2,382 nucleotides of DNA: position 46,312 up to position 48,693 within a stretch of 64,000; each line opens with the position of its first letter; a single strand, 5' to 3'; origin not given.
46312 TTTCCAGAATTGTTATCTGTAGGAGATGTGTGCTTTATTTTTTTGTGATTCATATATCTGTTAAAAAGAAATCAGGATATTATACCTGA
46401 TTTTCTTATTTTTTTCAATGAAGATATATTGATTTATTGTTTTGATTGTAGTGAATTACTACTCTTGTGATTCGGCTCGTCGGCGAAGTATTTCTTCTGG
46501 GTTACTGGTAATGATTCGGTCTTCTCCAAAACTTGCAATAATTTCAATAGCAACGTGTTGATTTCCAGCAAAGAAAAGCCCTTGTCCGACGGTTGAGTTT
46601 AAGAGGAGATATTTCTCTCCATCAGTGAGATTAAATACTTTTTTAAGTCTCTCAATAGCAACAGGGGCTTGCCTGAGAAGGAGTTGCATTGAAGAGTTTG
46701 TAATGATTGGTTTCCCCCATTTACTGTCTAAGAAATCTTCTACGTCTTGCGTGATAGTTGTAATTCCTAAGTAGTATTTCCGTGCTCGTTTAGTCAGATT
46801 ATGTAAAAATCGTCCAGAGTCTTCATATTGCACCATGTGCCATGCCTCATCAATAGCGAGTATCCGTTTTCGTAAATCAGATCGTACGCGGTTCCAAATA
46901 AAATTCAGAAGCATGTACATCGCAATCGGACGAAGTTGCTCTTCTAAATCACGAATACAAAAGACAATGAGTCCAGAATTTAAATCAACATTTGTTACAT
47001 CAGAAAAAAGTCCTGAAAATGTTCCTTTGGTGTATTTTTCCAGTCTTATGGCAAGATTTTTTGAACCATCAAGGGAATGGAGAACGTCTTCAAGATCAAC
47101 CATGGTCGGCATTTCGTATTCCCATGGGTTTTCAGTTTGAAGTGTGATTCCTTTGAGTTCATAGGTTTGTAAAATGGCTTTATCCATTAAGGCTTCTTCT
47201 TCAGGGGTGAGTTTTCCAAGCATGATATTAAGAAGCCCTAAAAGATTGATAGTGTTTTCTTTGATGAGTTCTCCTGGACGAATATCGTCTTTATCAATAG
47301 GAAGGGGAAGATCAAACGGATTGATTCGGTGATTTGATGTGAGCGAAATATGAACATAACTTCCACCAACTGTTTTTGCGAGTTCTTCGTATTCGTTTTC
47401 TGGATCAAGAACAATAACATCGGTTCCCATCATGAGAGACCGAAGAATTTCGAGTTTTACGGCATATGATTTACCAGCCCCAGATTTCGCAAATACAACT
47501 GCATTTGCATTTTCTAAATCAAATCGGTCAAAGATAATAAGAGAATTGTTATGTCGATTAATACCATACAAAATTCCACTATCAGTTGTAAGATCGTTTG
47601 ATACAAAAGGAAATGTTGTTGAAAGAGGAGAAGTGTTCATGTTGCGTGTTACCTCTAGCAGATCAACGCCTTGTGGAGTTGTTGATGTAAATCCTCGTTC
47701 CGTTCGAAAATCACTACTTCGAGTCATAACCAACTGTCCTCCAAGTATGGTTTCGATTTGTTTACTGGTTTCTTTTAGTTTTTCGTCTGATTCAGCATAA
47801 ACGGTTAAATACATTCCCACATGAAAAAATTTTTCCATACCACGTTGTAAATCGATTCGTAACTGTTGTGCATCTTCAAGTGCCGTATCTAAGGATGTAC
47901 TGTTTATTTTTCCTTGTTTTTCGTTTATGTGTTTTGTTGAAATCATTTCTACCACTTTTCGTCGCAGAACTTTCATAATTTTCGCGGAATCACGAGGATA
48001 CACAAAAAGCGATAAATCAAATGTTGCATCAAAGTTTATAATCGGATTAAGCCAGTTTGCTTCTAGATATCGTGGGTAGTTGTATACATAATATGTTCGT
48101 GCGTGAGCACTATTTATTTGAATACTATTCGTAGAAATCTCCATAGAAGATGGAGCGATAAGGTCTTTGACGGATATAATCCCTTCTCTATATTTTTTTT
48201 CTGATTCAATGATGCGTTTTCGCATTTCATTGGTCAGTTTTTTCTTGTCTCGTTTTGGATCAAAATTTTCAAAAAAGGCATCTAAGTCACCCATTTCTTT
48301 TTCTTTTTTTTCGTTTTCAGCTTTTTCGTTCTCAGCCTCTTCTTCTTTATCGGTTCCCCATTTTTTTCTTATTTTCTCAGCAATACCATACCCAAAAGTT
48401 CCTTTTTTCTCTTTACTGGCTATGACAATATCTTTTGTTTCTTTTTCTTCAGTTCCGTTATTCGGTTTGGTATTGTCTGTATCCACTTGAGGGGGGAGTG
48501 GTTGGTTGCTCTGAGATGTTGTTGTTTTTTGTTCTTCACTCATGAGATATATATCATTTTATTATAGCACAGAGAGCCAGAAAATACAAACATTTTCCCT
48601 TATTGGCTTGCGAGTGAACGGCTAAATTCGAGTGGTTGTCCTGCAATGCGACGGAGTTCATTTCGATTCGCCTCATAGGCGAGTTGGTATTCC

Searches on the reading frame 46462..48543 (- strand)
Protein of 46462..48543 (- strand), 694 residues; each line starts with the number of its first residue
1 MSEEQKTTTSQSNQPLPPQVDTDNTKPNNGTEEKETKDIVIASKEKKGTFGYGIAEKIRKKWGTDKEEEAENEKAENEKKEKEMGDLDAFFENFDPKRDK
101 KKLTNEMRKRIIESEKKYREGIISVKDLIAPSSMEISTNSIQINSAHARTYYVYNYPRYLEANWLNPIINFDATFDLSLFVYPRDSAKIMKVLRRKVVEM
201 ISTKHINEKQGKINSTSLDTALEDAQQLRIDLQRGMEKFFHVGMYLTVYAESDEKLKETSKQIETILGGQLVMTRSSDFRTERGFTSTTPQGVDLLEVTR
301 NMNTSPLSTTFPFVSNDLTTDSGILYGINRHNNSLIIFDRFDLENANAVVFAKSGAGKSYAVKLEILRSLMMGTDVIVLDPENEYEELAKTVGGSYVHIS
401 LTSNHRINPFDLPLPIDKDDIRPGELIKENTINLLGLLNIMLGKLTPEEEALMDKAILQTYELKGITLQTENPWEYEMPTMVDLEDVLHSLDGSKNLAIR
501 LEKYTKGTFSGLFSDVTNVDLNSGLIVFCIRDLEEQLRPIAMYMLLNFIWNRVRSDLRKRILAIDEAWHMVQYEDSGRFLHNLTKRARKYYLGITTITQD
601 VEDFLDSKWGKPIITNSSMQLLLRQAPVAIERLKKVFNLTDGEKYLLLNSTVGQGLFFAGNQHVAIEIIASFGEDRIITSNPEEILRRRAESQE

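Call 52: search_protein_families(library=ncbifam, proteins=[window:46462-48543:-], max_evalue=1e-10)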
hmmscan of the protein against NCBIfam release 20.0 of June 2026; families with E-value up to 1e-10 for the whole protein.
window:46462-48543:- (694 aa): 6 families
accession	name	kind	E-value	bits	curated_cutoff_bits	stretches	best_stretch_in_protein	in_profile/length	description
NF045971.1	conju_CD1110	equivalog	1.1e-114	384.4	325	1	119-666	181-734/752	VirB4-like conjugal transfer ATPase, CD1110 family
NF045975.1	VirB4_plasma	equivalog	4.9e-77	259.5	590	1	83-663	292-877/894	Mbov_0397 family ICE element conjugal transfer ATPase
TIGR02746.1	TraC-F-type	equivalog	1.3e-54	185.4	567.05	1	147-646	228-732/800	type IV secretion system protein TraC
TIGR00929.1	VirB4_CagE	subfamily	3.7e-37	128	643.1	1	99-649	182-726/792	VirB4 family type IV secretion/conjugal transfer ATPase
NF010278.0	PRK13721.1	subfamily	5.4e-20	70.9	1177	1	163-631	289-767/874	type IV secretion system protein TraC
TIGR03783.1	Bac_Flav_CT_G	subfamily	7e-15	54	261.55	1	339-648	432-758/829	TraG family conjugative transposon ATPase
